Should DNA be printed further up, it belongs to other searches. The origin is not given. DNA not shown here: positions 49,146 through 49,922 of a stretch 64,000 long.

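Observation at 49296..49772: RHS C-terminal tip looks like a PD-(D/E)xK / VRR-NUC-like nuclease but ends in a ~40-aa hydrophobic tail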

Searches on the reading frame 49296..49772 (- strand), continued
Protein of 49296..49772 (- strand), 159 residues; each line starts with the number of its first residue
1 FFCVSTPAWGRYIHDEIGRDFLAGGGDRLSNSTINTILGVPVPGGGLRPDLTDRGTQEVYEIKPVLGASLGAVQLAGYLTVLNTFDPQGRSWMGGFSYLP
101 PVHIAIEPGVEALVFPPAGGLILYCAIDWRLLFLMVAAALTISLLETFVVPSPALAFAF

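Call 45: search_protein_families(library=pfam, proteins=[P0071, P0012, P0043, P0033, P0060, P0074, P0024, P0028, P0046, P0054], max_evalue=0.1)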
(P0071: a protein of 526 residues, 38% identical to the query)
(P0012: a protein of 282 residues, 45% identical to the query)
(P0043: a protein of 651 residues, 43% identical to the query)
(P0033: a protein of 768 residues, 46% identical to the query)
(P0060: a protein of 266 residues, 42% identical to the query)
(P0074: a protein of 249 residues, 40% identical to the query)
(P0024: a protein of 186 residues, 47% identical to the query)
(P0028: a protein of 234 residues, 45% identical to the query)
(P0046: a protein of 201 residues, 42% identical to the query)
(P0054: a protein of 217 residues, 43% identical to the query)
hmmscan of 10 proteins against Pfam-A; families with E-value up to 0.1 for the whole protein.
P0071 (526 aa): 2 families
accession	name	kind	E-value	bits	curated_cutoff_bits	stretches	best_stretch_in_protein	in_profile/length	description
PF05593.20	RHS_repeat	-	0.0018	19.1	22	0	50-68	14-32/38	RHS Repeat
PF13756.12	Stimulus_sens_1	-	0.027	15.4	29.8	0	271-297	24-50/111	Stimulus-sensing domain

P0012 (282 aa): 0 families

P0043 (651 aa): 1 family
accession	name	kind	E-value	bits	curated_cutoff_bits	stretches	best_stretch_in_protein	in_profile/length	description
PF05593.20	RHS_repeat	-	7.2e-16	58.6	22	2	121-152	1-32/38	RHS Repeat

P0033 (768 aa): 1 family
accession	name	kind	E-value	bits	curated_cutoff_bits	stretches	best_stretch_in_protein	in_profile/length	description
PF05593.20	RHS_repeat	-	5.7e-28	97.1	22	6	55-85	1-31/38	RHS Repeat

P0060 (266 aa): 1 family
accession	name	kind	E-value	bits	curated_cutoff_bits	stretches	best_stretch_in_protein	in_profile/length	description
PF15650.12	Tox-REase-9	-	0.02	15.6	27.3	1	150-187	38-74/88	Restriction endonuclease fold toxin 9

P0074 (249 aa): 1 family
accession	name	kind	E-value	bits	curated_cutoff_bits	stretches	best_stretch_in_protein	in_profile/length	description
PF15650.12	Tox-REase-9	-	0.021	15.5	27.3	1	112-162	24-71/88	Restriction endonuclease fold toxin 9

P0024 (186 aa): 1 family
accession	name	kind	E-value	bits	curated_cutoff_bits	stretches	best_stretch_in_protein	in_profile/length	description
PF15650.12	Tox-REase-9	-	0.013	16.1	27.3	1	56-76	35-55/88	Restriction endonuclease fold toxin 9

P0028 (234 aa): 1 family
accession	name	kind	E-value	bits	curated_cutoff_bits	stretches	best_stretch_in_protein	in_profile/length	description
PF05324.18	Sperm_Ag_HE2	-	0.06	14.2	20.1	1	8-28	7-27/70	Sperm antigen HE2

P0046 (201 aa): 1 family
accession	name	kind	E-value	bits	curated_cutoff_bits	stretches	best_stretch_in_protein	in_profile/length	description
PF15650.12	Tox-REase-9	-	0.04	14.6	27.3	1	82-125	33-78/88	Restriction endonuclease fold toxin 9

P0054 (217 aa): 0 families

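Call 48: fold_search(model_id=the predicted structure, library=viral)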
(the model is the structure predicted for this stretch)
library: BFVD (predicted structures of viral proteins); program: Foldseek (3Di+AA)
matches with E <= 10: 297; with E <= 0.001: 0
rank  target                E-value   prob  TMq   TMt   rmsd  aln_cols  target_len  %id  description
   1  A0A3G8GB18            2.1e-02  0.77  0.33  0.34  19.3       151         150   22  (no name in the UniProt tables at hand)
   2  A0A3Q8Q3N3            3.3e-02  0.97  0.44  0.38   5.8       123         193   19  Putative CRISPR-associated Cas4 nuclease [Sulfolobales Beppu filamentous phage 1]
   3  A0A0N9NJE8            4.6e-02  0.98  0.40  0.39   4.7        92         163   13  Uncharacterized protein [Acidianus bottle-shaped virus 2 strain ABV2]
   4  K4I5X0                1.2e-01  0.54  0.32  0.26   6.6        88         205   14  Uncharacterized protein [Salmonella phage STML-198]
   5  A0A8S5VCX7            1.9e-01  0.33  0.25  0.14   6.2        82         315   12  Endonuclease I [Siphoviridae sp. ctDXu9]
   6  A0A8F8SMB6            2.0e-01  0.23  0.26  0.12   8.3        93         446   16  (no name in the UniProt tables at hand)
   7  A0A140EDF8            2.3e-01  0.47  0.32  0.11   4.0        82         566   16  (no name in the UniProt tables at hand)
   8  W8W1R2                3.0e-01  0.15  0.28  0.17  11.0       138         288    7  Zinc-ribbon-containing protein [Invertebrate iridescent virus 30]
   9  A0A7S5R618            3.4e-01  0.41  0.32  0.26   6.5        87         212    8  (no name in the UniProt tables at hand)
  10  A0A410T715            3.4e-01  0.28  0.31  0.15   8.5       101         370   19  TnsA endonuclease N-terminal domain-containing protein [Campylobacter phage CP20]
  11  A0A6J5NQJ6            3.4e-01  0.14  0.31  0.15  13.5       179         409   13  Uncharacterized protein [uncultured Caudovirales phage]
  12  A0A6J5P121            3.7e-01  0.23  0.24  0.22   6.0        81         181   17  Endonuclease I [uncultured Caudovirales phage]
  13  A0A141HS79            3.9e-01  0.25  0.28  0.17   5.7        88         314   12  (no name in the UniProt tables at hand)
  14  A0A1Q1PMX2            4.2e-01  0.25  0.28  0.13   5.2        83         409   16  (no name in the UniProt tables at hand)
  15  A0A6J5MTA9            4.8e-01  0.14  0.32  0.24  10.3       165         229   14  PD-(D/E)XK nuclease superfamily [uncultured Caudovirales phage]
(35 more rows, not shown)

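Call 65: search_protein_families(library=pfam, proteins=[P0068, P0102, P0044], max_evalue=0.00001)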
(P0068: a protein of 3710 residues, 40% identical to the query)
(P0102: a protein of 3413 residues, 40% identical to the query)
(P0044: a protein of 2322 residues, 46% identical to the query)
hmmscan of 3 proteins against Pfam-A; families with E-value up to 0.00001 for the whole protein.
P0068 (3710 aa): 5 families
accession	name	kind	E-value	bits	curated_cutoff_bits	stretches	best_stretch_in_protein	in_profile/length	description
PF05593.20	RHS_repeat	-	6.7e-53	176.6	22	2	2979-3014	1-36/38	RHS Repeat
PF25390.1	WD40_RLD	-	1.1e-36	127.3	150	2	836-1175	50-324/363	RCC1-like domain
PF13927.12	Ig_3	-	1.7e-27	96.2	30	0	261-328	2-78/78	Immunoglobulin domain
PF07679.22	I-set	-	1.3e-24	86.5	23.7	0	440-519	1-90/90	Immunoglobulin I-set domain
PF13895.12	Ig_2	-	1.5e-12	48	27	0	442-519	4-79/79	Immunoglobulin domain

P0102 (3413 aa): 7 families
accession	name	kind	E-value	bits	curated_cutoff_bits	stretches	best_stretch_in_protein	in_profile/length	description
PF05593.20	RHS_repeat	-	1.5e-143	465.5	22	16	2451-2487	1-37/38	RHS Repeat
PF22352.2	K319L-like_PKD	-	1e-38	131.7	27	4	1639-1725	1-84/84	K319L-like, PKD domain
PF02369.22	Big_1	-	7.4e-20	71.3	34.9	3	1252-1322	18-89/93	Bacterial Ig-like domain (group 1)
PF17789.7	MG4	-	1.6e-12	47.9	24.7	0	334-394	15-78/95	Macroglobulin domain MG4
PF00801.26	PKD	-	2.3e-10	40.7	23.5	0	1652-1725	15-80/80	PKD domain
PF20148.4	DUF6531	-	1.1e-08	35.7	24.1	1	2033-2077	8-51/74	Domain of unknown function (DUF6531)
PF07705.17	CARDB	-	2.3e-06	28.2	22.7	0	1039-1105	8-75/101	CARDB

P0044 (2322 aa): 6 families
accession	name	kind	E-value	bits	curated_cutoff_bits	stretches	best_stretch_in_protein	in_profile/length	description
PF05593.20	RHS_repeat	-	7.2e-134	434.6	22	9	1516-1553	1-38/38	RHS Repeat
PF07705.17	CARDB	-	2.4e-19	69.9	22.7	1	407-510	1-100/101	CARDB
PF08450.18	SGL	-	4.9e-10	39.9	26.3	0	151-188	188-225/246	SMP-30/Gluconolactonase/LRE-like region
PF22352.2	K319L-like_PKD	-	2.8e-09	37.3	27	1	759-841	1-83/84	K319L-like, PKD domain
PF24684.1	Vgb_lyase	-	4.4e-08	32.7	50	1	147-256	13-125/290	Virginiamycin B lyase family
PF20148.4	DUF6531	-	2.4e-07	31.4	24.1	1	954-1022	9-74/74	Domain of unknown function (DUF6531)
